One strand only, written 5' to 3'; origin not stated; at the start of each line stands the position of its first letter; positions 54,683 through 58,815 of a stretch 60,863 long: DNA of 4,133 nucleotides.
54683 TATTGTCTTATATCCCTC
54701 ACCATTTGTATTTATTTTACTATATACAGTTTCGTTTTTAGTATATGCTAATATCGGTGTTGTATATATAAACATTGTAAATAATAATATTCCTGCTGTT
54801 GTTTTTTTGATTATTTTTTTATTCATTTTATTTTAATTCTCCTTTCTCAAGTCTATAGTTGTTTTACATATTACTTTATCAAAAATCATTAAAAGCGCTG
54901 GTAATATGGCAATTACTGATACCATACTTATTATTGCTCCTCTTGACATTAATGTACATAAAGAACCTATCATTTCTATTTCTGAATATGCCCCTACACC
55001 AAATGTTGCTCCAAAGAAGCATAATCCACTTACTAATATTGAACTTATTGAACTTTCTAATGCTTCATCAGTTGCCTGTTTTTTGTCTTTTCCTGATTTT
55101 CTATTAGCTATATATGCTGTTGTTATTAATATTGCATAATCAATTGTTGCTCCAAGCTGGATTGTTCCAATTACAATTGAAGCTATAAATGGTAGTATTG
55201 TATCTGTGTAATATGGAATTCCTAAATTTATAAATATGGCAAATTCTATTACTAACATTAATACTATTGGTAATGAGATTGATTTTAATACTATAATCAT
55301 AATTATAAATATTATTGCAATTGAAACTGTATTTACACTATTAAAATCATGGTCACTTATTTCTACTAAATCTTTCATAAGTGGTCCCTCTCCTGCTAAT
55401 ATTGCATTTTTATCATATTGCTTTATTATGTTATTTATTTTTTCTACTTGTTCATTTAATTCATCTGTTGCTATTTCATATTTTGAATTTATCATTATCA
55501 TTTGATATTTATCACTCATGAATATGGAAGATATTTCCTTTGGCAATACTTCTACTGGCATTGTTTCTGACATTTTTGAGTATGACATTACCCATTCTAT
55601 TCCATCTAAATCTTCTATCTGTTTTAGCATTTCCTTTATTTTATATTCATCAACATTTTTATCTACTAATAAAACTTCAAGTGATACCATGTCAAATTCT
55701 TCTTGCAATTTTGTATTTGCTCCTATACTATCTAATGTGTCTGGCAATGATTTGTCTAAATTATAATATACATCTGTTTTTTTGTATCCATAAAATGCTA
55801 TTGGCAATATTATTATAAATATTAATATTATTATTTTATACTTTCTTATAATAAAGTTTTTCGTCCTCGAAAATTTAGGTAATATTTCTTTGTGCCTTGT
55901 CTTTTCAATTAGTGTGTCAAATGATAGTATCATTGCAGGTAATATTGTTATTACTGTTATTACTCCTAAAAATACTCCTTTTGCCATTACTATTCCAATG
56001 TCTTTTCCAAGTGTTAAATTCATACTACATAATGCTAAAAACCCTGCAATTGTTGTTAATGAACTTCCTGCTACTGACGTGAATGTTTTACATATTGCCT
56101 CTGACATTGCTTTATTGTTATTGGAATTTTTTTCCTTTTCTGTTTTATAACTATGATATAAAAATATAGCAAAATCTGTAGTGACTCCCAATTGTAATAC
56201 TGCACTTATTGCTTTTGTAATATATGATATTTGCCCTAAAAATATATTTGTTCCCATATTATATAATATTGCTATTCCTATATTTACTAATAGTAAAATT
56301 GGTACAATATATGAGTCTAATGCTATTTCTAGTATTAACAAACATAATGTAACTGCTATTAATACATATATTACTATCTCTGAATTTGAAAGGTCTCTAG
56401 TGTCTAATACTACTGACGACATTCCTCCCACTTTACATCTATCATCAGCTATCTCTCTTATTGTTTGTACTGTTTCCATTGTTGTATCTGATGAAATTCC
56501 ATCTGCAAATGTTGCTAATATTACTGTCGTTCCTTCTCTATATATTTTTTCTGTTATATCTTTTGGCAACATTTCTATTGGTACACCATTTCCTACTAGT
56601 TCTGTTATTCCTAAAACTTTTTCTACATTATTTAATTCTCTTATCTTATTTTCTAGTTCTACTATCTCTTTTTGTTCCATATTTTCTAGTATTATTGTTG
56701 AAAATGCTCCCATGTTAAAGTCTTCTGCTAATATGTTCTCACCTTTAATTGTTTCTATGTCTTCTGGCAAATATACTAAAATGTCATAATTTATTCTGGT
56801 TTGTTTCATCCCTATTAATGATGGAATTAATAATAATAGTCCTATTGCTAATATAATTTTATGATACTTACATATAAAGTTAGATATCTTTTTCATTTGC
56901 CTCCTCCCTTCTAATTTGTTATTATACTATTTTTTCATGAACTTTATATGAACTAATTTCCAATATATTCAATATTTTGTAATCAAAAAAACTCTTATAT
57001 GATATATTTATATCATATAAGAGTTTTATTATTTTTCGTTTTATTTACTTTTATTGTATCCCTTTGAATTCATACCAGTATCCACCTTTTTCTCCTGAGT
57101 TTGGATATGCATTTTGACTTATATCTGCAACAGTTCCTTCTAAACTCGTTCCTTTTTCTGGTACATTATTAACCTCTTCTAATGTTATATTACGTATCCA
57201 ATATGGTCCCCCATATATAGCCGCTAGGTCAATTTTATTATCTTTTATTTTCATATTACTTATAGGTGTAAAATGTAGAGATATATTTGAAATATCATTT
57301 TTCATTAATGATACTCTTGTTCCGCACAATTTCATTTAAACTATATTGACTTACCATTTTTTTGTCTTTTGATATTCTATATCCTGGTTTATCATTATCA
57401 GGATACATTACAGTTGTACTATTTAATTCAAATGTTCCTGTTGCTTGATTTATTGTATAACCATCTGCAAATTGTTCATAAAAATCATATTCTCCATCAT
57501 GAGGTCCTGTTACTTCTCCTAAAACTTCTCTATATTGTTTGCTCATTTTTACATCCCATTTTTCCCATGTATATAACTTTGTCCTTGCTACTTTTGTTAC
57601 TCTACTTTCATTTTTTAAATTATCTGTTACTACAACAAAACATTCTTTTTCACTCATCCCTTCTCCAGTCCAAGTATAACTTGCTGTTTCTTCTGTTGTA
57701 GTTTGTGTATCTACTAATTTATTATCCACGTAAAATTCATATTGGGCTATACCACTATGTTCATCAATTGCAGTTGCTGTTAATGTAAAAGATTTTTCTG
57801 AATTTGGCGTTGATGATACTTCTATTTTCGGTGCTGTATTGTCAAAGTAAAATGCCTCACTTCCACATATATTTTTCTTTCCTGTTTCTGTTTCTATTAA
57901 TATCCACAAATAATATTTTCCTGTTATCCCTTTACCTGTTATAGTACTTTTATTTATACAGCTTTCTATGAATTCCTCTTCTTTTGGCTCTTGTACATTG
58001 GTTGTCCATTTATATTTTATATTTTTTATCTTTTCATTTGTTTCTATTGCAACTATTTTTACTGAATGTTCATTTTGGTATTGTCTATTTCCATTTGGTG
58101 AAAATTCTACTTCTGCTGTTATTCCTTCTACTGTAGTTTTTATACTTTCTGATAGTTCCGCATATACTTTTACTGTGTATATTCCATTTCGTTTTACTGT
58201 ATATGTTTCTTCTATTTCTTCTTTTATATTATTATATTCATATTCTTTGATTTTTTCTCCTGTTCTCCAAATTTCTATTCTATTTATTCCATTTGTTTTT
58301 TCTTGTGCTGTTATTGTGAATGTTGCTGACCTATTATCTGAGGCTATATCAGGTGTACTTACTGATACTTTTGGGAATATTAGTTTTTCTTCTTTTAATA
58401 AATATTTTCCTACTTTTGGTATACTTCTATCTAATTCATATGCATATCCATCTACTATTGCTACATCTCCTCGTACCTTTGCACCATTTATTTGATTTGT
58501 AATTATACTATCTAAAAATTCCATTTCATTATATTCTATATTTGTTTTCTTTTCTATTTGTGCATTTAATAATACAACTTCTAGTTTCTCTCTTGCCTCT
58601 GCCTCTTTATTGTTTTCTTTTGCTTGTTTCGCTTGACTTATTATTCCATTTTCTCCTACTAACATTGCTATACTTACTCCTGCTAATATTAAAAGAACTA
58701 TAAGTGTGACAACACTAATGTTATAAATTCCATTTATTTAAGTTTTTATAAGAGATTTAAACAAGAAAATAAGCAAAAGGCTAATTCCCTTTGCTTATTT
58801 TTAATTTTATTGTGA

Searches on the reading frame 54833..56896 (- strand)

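Call 41: search_protein_families(library=pfam, proteins=[window:54833-56896:-], max_evalue=0.001)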
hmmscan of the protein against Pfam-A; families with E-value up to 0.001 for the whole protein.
window:54833-56896:- (687 aa): 2 families
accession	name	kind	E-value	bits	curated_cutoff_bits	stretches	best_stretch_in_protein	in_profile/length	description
PF03176.21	MMPL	-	1.9e-54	185.3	20.5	2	455-672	76-302/333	MMPL family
PF00873.25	ACR_tran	-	8.8e-09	34.1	28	1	121-322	811-1016/1021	AcrB/AcrD/AcrF family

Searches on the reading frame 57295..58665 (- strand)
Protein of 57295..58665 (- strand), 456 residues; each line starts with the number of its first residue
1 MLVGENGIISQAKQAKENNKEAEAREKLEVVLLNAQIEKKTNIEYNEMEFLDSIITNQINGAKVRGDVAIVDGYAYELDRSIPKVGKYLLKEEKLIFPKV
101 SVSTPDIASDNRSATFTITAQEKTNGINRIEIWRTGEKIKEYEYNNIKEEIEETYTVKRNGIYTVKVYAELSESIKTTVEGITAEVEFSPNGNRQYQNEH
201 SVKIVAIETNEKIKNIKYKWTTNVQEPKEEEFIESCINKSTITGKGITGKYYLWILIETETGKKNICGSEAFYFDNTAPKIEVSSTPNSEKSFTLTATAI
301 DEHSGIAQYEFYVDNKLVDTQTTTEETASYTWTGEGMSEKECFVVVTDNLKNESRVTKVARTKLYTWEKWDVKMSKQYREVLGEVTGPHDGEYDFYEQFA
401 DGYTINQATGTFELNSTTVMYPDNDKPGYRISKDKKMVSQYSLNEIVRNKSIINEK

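Call 41: search_protein_families(library=pfam, proteins=[window:57295-58665:-], max_evalue=0.001)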
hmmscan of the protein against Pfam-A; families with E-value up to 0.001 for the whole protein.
window:57295-58665:- (456 aa): 1 family
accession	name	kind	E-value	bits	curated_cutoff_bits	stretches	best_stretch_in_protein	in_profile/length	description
PF17957.7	Big_7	-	3.5e-09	37.6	24.1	1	287-336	14-60/70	Bacterial Ig domain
